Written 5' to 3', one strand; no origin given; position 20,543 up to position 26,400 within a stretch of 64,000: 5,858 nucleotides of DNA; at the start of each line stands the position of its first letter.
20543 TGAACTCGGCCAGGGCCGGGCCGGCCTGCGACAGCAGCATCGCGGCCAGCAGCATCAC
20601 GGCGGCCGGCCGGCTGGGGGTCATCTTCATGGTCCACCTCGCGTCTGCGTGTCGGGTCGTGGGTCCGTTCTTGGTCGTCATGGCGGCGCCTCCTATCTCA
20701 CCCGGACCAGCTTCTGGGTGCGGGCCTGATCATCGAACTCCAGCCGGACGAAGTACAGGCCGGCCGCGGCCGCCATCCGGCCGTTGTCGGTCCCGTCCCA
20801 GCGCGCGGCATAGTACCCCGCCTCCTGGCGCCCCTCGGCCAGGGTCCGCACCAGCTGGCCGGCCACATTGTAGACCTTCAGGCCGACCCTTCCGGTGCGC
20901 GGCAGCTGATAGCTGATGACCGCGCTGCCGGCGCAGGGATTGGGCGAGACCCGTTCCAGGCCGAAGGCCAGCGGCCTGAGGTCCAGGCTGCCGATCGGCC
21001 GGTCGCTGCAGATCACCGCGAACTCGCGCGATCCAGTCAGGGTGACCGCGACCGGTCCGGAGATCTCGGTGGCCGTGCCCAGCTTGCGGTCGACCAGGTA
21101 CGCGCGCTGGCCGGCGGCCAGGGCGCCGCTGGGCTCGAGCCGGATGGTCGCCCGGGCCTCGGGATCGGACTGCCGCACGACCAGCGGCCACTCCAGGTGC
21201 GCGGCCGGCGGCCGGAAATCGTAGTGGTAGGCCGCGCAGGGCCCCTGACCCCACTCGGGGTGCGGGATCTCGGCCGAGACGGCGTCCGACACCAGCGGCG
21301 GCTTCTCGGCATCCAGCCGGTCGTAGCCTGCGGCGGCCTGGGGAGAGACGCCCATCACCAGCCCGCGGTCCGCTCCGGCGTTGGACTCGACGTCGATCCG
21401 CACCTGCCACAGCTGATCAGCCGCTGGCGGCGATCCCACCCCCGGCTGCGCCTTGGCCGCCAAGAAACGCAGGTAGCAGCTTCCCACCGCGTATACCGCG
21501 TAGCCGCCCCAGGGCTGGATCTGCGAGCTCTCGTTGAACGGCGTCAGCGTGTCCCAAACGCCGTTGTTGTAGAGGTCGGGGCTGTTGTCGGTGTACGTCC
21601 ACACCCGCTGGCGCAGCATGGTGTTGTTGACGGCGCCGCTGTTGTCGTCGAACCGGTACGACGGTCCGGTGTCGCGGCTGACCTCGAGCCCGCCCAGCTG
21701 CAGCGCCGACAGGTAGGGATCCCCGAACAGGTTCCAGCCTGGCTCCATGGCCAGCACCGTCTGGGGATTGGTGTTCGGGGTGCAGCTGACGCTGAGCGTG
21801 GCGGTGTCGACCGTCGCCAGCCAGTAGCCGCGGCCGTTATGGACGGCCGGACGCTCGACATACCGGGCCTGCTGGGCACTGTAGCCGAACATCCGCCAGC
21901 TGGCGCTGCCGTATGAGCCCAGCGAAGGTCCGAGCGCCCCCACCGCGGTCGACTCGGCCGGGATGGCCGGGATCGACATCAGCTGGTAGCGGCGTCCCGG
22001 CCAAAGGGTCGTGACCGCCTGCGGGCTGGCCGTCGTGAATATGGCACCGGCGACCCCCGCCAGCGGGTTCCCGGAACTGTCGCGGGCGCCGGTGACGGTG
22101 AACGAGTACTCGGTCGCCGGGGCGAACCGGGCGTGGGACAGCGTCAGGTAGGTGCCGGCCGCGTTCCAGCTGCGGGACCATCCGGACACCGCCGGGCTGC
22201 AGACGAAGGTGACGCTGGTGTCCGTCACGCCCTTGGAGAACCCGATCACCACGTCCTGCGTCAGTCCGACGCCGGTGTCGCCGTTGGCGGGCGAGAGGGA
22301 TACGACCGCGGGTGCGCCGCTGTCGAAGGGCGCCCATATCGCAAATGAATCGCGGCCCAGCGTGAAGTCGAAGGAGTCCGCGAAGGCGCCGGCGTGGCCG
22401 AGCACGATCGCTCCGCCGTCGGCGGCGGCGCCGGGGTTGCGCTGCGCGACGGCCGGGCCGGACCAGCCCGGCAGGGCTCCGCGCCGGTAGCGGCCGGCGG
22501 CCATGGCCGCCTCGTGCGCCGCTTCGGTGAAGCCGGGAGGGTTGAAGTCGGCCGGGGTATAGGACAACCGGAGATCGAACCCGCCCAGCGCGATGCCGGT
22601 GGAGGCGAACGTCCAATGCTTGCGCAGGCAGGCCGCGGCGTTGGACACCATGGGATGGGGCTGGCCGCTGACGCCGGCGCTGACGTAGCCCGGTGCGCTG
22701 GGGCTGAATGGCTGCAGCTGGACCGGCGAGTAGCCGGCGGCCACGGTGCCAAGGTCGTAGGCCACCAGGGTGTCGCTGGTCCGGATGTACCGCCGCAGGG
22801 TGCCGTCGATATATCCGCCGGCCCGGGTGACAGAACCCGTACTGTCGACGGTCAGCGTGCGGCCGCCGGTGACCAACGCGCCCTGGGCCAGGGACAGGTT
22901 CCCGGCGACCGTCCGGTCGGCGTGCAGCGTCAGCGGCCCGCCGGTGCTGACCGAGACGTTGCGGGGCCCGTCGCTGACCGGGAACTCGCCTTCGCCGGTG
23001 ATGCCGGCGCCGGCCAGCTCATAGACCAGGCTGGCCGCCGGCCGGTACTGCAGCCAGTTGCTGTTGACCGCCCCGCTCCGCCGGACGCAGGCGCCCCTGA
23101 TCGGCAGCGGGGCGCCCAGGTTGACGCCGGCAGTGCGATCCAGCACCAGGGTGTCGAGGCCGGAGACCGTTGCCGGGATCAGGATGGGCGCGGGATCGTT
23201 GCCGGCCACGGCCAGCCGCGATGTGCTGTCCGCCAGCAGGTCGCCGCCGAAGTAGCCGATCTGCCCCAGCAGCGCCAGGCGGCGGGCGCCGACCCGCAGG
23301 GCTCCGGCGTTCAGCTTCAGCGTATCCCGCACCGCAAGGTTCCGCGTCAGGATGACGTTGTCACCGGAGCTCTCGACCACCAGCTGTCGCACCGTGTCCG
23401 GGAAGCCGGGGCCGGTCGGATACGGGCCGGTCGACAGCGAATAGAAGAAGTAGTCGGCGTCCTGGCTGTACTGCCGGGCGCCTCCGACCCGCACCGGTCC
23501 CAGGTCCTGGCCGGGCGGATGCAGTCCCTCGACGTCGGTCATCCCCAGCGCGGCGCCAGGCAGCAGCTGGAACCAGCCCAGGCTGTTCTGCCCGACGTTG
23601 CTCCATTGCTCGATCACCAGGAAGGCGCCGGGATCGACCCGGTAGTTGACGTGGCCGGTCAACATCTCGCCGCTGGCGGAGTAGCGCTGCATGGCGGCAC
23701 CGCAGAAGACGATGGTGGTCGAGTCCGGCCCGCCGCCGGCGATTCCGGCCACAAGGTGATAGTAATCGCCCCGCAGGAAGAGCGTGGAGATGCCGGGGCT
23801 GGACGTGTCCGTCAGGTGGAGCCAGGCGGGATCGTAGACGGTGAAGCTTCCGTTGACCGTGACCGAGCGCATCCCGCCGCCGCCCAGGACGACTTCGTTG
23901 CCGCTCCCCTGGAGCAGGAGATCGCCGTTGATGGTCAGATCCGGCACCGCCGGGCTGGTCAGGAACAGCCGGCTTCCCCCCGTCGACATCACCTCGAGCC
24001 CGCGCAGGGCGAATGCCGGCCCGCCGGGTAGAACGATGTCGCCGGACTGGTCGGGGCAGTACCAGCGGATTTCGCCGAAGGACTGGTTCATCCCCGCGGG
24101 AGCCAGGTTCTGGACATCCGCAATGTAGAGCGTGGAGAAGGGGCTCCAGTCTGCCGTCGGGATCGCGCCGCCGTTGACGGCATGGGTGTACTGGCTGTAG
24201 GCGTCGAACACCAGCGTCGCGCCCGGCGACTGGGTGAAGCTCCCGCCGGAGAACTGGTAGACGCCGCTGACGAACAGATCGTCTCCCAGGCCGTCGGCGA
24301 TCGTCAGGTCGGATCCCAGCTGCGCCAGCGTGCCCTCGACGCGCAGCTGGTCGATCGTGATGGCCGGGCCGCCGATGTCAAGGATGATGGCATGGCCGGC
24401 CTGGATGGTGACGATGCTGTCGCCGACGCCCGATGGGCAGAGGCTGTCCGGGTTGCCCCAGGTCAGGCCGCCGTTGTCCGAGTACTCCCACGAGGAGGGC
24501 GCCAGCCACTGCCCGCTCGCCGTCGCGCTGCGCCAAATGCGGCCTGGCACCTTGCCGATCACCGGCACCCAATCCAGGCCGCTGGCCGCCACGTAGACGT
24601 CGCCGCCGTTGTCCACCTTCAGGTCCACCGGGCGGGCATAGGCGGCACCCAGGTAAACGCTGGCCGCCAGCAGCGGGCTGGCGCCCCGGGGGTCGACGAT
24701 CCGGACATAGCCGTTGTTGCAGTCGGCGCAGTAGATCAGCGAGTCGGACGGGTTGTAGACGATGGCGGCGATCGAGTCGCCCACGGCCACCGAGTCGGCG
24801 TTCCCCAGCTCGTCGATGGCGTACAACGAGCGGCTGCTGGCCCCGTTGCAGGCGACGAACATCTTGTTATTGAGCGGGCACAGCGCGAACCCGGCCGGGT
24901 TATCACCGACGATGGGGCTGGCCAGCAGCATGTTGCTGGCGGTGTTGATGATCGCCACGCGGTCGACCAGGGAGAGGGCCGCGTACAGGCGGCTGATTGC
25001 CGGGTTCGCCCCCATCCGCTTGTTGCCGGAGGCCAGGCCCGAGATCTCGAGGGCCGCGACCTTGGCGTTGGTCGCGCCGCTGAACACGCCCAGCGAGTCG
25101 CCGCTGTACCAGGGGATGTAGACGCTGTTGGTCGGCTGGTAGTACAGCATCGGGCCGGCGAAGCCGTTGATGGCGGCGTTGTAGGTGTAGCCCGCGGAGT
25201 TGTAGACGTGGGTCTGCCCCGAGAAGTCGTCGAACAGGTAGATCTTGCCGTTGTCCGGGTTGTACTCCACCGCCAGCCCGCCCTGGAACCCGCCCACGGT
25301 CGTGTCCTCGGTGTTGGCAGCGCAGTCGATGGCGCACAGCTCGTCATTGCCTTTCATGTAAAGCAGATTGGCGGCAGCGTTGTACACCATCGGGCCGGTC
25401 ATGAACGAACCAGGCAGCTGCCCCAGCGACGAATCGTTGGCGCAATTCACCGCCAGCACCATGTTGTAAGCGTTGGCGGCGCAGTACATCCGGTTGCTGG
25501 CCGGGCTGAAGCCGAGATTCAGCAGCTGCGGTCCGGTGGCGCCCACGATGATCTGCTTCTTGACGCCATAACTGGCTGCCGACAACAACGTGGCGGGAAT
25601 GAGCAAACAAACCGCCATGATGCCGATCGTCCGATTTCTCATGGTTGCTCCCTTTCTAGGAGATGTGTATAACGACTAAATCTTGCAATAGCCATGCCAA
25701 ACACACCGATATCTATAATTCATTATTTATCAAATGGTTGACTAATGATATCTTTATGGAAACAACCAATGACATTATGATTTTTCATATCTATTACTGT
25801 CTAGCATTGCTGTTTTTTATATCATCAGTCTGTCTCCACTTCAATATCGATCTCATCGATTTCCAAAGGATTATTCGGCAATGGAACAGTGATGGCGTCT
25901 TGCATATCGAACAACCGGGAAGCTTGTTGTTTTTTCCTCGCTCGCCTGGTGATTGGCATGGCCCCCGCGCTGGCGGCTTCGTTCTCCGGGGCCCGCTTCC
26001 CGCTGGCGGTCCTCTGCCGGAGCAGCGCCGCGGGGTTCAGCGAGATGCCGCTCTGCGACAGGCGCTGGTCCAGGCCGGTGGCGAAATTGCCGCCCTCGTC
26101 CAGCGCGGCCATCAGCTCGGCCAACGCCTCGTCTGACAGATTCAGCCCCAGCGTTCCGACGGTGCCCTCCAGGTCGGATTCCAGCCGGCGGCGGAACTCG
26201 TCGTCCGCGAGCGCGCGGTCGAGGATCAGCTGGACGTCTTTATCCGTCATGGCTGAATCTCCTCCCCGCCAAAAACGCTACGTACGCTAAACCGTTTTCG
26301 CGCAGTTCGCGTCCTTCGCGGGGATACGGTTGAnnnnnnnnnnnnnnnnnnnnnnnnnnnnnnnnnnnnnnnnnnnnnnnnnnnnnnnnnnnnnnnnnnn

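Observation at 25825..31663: Candidate novel peptide-processing or signalling locus: Nif11/NHLP-like GG-leader protein, zinc ribbon, TPR protein, PqqD-like/M50 protease/tandem-cNMP membrane protein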

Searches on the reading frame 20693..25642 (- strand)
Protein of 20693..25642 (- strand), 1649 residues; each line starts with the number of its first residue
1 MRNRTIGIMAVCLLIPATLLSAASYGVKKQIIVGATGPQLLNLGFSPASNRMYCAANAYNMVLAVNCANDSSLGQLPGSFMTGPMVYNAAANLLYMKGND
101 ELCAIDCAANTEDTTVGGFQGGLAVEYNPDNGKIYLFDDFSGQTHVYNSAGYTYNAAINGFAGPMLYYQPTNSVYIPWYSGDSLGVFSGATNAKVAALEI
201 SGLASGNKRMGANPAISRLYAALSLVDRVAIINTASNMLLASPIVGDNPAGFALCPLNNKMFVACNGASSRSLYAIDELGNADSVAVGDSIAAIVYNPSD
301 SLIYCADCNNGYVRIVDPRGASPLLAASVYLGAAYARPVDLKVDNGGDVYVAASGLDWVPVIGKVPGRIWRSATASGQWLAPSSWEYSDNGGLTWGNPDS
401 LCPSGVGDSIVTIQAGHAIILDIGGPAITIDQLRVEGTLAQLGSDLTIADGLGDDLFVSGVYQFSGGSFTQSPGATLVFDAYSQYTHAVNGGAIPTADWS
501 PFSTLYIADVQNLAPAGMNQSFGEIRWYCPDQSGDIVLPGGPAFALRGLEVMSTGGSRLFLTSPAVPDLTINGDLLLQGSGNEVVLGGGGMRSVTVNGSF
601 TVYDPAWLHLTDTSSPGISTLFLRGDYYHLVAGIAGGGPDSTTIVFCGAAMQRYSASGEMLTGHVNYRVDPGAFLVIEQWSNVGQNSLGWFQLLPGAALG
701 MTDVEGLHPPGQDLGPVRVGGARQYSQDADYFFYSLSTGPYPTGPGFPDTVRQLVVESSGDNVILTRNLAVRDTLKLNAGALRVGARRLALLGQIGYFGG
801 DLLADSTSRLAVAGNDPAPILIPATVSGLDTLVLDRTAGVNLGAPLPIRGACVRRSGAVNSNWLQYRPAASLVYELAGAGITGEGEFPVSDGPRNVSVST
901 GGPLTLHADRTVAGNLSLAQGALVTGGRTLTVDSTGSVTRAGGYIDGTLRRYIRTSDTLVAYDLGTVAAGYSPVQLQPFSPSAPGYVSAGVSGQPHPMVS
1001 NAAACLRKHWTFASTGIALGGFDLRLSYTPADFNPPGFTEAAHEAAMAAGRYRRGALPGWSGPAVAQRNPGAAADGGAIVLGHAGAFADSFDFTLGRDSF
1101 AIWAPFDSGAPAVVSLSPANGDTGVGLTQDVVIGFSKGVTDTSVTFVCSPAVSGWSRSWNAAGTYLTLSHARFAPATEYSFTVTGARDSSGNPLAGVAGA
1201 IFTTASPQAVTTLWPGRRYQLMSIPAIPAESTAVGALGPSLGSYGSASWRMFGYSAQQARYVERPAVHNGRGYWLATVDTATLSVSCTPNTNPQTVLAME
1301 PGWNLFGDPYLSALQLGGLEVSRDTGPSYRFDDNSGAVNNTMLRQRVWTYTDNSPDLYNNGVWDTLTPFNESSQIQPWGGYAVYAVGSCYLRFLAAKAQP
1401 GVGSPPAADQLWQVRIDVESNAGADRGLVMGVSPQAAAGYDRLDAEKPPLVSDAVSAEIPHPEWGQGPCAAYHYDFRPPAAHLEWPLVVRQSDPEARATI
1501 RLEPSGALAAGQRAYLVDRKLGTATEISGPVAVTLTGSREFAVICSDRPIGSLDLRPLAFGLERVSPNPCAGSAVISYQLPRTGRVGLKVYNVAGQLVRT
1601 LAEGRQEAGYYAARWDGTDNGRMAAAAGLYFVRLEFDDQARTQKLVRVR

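Call 88: search_protein_families(library=pfam, proteins=[window:20693-25642:-], max_evalue=0.001)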
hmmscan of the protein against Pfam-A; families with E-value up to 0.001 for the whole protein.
window:20693-25642:- (1649 aa): 2 families
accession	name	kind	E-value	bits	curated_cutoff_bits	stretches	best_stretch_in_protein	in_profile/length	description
PF13205.12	Big_5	-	1.1e-09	39.4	23.6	1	1107-1204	1-105/105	Bacterial Ig-like domain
PF13860.13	FlgD_ig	-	1.1e-08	35.4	27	1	1585-1635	24-74/79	FlgD Ig-like domain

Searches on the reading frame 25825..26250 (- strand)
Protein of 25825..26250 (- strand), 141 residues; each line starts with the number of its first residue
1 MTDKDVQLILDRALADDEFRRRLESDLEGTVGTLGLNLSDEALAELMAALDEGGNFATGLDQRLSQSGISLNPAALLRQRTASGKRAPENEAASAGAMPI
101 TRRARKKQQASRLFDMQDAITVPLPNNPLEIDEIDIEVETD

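Call 3: search_protein_families(library=pfam, proteins=[window:25825-26250:-], max_evalue=1)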
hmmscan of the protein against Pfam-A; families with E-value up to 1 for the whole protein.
window:25825-26250:- (141 aa): 1 family
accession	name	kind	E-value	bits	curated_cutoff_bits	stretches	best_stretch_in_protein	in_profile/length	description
PF14407.11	Frankia_peptide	-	3.7e-06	27.6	48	1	9-65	5-62/63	Ribosomally synthesized peptide prototyped by Frankia Franean1_4349.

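Call 4: search_protein_families(library=ncbifam, proteins=[window:25825-26250:-], max_evalue=1)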
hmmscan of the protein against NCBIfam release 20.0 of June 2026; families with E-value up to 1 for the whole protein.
window:25825-26250:- (141 aa): 4 families
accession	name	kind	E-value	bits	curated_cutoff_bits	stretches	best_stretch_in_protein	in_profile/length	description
NF038399.1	NH_RiPP_Os17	domain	1.4e-10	41.1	40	1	4-65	1-63/63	Os1348 family NHLP clan protein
TIGR04509.1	mod_pep_NH_fam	subfamily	0.055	13.5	34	1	4-49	5-50/87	NHLP-related RiPP peptide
NF041892.1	DgcN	equivalog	0.078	11.9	480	1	34-75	67-107/326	N-acetyltransferase DgcN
TIGR03793.1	leader_NHLP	domain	0.13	12.1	50.9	1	8-42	8-42/77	NHLP leader peptide family RiPP precursor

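Call 6: find_homologous_proteins(query=window:25825-26250:-, max_evalue=0.01)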
Query window:25825-26250:- (141 aa): 18 proteins with E <= 0.01 among 176 candidates.
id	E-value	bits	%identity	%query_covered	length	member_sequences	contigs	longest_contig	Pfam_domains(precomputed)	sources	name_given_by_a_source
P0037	4.0e-81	287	100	100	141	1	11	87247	PF14407.12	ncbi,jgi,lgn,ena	jgi:hypothetical protein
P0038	3.3e-39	152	61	100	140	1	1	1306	PF14407.12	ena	-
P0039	2.4e-38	149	59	100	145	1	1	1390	PF14407.12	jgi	jgi:hypothetical protein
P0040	6.6e-38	147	62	100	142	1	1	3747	PF14407.12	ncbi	-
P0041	1.3e-37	146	59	100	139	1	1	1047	-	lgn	-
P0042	1.5e-37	146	59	100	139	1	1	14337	-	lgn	-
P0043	3.1e-37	145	60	100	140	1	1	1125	-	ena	-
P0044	9.1e-37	144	56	100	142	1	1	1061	-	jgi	jgi:hypothetical protein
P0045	1.3e-36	143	59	100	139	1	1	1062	-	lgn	-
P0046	1.8e-36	143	57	100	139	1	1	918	PF14407.12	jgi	jgi:hypothetical protein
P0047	1.1e-35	140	58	100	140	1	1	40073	-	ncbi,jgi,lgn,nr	ncbi:MAG: hypothetical protein MUF78_01490 [Candidatus Edwardsbacteria bacterium]|jgi:hypothetical p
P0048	1.1e-34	137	57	100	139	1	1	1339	-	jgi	jgi:hypothetical protein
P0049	3.3e-33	132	60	91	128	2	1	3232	PF14407.12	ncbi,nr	ncbi:hypothetical protein EG831_04135 [bacterium]|nr:hypothetical protein [bacterium]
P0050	6.7e-30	122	49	100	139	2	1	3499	PF14407.12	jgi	-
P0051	6.7e-30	122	51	100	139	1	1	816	PF14407.12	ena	-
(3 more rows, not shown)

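Call 84: search_solved_structures(query=A3, max_evalue=10, show_alignments=2)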
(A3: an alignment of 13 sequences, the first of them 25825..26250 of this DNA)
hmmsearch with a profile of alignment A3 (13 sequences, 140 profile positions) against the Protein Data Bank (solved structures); distinct sequences matched with E-value up to 10: 29.
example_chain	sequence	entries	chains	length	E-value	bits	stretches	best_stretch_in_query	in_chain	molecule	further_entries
6lk7_A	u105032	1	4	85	0.0002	24.8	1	3-49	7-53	Nitrile hydratase, alpha chain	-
4ob1_A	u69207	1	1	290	0.0013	22.2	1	8-36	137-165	Cobalt-containing nitrile hydratase subunit alpha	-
1v29_A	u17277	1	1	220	0.13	15.7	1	8-36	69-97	nitrile hydratase a chain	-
8tb1_A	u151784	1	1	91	0.18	15.2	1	5-41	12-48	NHLP leader peptide family natural product, tumor homing peptide 1 (TH1) substrate chimera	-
7qop_A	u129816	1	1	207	0.21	15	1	8-36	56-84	Nitrile hydratase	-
7qom_A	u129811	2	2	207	0.22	15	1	8-36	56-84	Nitrile hydratase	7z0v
2dpp_A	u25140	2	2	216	0.23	14.9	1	8-36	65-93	Nitrile hydratase alpha subunit | Nitrile hydratase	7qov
3hht_A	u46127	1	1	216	0.24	14.9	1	8-36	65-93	Nitrile hydratase alpha subunit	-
7qoy_A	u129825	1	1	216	0.24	14.9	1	8-36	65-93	Nitrile hydratase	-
7qou_A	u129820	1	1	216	0.24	14.9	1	8-36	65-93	Nitrile hydratase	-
1ahj_A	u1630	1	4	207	1.1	12.7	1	8-36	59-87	NITRILE HYDRATASE (SUBUNIT ALPHA)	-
2ahj_A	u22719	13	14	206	1.1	12.7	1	8-36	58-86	NITRILE HYDRATASE | Nitrile hydratase subunit alpha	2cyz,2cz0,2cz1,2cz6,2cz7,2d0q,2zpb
2qdy_A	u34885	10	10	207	1.1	12.7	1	8-36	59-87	Nitrile hydratase subunit alpha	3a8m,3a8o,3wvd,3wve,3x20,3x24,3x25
3a8g_A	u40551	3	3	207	1.1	12.7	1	8-36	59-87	Nitrile hydratase subunit alpha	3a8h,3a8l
2zcf_A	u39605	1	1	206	1.1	12.7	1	8-36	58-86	Nitrile hydratase subunit alpha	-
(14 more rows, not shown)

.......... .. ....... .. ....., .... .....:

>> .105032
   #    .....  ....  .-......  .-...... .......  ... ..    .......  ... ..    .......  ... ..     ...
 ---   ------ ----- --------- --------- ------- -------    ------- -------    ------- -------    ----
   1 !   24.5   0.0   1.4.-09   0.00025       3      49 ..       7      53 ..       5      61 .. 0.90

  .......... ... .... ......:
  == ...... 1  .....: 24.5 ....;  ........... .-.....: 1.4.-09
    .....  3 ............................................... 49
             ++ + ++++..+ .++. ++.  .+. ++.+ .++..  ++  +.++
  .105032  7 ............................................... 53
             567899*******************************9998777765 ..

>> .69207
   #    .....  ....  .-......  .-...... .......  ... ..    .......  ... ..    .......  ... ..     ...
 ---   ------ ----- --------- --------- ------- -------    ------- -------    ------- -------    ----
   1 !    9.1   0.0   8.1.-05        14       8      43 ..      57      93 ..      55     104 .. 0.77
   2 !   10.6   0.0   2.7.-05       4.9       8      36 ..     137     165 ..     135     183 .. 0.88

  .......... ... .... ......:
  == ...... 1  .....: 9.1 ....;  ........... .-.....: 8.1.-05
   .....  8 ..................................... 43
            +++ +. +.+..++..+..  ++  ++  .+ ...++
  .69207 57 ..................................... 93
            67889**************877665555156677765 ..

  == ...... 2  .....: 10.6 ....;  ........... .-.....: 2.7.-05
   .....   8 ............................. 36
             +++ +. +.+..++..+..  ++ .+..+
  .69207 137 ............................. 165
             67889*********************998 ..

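Call 96: search_protein_families(library=padloc, proteins=[window:25825-26250:-], max_evalue=0.01)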
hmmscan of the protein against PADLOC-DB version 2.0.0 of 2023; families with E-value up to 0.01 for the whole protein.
window:25825-26250:- (141 aa): 0 families
